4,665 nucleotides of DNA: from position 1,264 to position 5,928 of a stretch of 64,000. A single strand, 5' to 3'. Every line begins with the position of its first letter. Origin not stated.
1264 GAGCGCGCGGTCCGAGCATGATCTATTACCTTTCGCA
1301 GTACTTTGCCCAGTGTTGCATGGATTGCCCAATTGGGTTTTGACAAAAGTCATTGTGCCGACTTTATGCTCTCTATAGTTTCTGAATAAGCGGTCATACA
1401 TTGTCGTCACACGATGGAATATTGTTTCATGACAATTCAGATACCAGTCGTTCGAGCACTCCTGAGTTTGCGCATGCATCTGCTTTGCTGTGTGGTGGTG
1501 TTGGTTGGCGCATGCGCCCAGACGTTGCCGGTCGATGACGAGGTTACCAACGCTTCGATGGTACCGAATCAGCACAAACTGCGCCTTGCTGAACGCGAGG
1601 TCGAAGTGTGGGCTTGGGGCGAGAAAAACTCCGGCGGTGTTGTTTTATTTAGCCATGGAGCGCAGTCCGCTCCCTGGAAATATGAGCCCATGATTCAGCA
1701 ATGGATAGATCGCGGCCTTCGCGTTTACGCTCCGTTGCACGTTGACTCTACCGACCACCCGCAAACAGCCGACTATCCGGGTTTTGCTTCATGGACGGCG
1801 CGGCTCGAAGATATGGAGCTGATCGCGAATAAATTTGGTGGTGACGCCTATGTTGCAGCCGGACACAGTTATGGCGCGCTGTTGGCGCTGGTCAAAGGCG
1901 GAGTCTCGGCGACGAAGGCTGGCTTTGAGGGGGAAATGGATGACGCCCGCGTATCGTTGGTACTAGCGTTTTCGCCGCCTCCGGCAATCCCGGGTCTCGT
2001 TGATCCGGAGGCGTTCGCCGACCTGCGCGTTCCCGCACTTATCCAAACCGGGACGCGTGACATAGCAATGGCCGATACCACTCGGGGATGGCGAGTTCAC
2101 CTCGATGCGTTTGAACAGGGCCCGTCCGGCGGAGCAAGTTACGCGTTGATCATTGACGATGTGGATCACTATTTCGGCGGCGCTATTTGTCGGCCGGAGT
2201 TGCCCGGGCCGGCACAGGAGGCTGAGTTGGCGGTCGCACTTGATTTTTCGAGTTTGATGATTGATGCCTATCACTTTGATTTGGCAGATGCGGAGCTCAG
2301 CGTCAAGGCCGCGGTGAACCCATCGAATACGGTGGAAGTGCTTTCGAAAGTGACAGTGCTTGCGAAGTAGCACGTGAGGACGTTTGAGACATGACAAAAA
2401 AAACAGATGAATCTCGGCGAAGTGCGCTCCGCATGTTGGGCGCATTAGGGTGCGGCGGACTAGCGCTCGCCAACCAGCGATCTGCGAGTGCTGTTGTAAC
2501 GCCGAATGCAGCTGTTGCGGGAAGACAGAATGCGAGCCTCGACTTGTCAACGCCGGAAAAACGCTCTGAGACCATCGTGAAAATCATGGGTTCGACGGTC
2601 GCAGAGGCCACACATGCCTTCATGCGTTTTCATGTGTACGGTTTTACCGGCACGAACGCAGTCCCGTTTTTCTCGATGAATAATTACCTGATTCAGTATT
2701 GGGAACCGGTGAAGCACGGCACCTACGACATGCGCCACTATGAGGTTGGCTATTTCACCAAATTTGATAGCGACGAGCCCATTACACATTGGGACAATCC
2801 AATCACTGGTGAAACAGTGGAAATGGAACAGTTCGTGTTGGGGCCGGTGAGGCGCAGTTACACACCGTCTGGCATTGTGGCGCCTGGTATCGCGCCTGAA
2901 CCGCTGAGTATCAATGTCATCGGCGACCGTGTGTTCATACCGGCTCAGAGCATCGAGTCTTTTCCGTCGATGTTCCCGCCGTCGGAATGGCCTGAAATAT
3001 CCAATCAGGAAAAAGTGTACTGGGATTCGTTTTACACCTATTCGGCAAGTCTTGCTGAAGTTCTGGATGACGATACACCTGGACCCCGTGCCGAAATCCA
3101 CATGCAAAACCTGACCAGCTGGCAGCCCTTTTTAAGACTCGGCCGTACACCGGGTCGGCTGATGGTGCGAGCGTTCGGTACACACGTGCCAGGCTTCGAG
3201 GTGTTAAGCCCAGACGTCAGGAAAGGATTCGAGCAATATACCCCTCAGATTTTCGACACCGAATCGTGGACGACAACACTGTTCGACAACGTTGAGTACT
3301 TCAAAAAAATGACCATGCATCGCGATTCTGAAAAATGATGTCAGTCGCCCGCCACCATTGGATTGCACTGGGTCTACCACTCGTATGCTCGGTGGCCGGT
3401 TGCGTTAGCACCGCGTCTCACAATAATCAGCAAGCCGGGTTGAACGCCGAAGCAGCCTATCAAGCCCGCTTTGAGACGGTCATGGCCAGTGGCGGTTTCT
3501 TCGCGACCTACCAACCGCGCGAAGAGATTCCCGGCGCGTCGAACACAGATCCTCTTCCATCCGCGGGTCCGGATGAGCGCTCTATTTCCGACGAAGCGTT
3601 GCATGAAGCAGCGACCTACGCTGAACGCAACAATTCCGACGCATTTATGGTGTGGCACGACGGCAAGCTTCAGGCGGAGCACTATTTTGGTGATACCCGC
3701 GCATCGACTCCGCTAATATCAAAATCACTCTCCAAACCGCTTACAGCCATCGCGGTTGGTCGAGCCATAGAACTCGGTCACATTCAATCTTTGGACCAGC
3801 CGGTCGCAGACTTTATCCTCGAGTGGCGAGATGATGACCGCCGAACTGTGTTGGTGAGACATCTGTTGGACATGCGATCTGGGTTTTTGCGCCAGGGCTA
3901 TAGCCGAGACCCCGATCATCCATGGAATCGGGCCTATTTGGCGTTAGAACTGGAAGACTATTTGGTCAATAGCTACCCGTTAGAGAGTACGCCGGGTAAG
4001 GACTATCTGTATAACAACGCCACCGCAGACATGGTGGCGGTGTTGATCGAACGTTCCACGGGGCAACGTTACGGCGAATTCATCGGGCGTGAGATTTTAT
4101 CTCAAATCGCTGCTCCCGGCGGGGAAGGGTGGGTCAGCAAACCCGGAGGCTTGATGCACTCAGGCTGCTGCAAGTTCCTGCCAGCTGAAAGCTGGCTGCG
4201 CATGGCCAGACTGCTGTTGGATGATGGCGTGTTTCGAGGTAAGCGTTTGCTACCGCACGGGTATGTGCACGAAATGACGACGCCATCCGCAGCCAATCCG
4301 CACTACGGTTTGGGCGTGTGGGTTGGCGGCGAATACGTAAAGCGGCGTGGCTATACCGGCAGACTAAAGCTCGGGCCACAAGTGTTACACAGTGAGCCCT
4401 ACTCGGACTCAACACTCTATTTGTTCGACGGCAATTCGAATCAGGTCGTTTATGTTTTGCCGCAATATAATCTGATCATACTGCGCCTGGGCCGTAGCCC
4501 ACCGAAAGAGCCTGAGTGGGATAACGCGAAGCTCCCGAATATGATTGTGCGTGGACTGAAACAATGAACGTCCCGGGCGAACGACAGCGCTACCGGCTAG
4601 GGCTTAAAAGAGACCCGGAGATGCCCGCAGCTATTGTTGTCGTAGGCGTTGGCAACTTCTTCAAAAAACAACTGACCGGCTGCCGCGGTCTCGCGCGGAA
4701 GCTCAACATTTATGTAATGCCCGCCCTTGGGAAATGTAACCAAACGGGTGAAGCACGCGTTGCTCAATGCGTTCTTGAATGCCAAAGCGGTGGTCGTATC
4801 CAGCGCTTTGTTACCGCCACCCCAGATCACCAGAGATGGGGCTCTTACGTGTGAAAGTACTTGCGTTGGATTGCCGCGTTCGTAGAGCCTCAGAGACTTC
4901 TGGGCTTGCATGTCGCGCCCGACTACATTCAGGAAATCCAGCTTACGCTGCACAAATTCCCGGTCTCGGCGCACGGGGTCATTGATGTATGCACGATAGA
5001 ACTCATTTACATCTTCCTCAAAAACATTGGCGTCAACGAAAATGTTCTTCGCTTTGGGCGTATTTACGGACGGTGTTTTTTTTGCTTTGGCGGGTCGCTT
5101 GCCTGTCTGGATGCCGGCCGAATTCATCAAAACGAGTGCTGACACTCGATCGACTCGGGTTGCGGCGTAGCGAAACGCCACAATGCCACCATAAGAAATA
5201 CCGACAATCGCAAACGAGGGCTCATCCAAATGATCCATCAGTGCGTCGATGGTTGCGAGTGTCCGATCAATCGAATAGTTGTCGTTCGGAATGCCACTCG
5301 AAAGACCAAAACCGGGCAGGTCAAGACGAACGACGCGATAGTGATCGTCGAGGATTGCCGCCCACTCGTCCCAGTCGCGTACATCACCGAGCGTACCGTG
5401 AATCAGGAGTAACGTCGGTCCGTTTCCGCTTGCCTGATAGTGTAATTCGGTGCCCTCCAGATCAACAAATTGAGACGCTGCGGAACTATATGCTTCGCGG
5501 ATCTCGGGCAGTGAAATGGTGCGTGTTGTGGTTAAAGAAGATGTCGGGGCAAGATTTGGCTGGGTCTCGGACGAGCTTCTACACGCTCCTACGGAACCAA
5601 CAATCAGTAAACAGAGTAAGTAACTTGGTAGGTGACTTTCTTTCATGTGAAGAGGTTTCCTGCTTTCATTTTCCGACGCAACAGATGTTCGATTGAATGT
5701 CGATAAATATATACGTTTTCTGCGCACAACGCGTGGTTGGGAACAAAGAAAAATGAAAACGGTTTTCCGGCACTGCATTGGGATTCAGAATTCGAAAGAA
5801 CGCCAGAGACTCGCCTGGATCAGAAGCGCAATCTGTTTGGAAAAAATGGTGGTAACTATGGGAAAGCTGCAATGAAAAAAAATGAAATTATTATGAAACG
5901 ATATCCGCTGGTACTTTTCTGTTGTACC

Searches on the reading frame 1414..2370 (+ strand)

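Call 84: search_protein_families(library=pfam, proteins=[window:1414-2370:+], max_evalue=0.01)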
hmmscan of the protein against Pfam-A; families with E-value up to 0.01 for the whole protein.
window:1414-2370:+ (318 aa): 2 families
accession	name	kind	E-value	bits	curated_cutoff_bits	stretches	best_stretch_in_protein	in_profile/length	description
PF12697.13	Abhydrolase_6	-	3.3e-06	28.3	26.3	1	77-228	1-122/217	Alpha/beta hydrolase family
PF12146.15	Hydrolase_4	-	0.00067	19.5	27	1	74-159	4-91/239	Serine aminopeptidase, S33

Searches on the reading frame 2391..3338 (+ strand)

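Call 84: search_protein_families(library=pfam, proteins=[window:2391-3338:+], max_evalue=0.01)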
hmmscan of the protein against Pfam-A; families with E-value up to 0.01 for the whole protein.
window:2391-3338:+ (315 aa): 1 family
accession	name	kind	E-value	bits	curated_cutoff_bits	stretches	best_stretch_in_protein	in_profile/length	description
PF08894.16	DUF1838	-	6.9e-15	55.9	25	1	93-292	24-214/232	Protein of unknown function (DUF1838)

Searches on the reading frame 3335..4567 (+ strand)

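Call 84: search_protein_families(library=pfam, proteins=[window:3335-4567:+], max_evalue=0.01)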
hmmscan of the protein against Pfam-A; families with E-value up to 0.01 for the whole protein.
window:3335-4567:+ (410 aa): 1 family
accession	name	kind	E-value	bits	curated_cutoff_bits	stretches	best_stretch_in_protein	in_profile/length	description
PF00144.29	Beta-lactamase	-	1.9e-27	96.8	27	1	101-256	16-174/329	Beta-lactamase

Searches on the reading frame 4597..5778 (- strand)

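Call 84: search_protein_families(library=pfam, proteins=[window:4597-5778:-], max_evalue=0.01)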
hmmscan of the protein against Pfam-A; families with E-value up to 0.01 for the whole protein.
window:4597-5778:- (393 aa): 9 families
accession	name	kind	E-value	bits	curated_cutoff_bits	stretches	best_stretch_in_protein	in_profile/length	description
PF00561.26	Abhydrolase_1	-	2.2e-30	106.6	25.8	1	121-359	1-243/245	alpha/beta hydrolase fold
PF12697.13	Abhydrolase_6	-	2.4e-21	77.8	26.3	1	123-367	1-217/217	Alpha/beta hydrolase family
PF12146.15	Hydrolase_4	-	1.1e-12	48.3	27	1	122-359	6-237/239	Serine aminopeptidase, S33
PF06342.18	DUF1057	-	6.4e-06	25.9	21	1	103-238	17-153/297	Alpha/beta hydrolase of unknown function (DUF1057)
PF03096.20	Ndr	-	4.1e-05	22.9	23.3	1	142-238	51-150/283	Ndr family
PF00975.26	Thioesterase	-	5.7e-05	23.9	26.4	1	122-283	2-149/226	Thioesterase domain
PF02129.25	Peptidase_S15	-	0.00035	20.8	23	1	132-218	37-126/262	X-Pro dipeptidyl-peptidase (S15 family)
PF08840.17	BAAT_C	-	0.00051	20.6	20.9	0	185-260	20-90/210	BAAT / Acyl-CoA thioester hydrolase C terminal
PF07819.20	PGAP1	-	0.0016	18.7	24.3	0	174-219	76-126/233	PGAP1-like alpha/beta domain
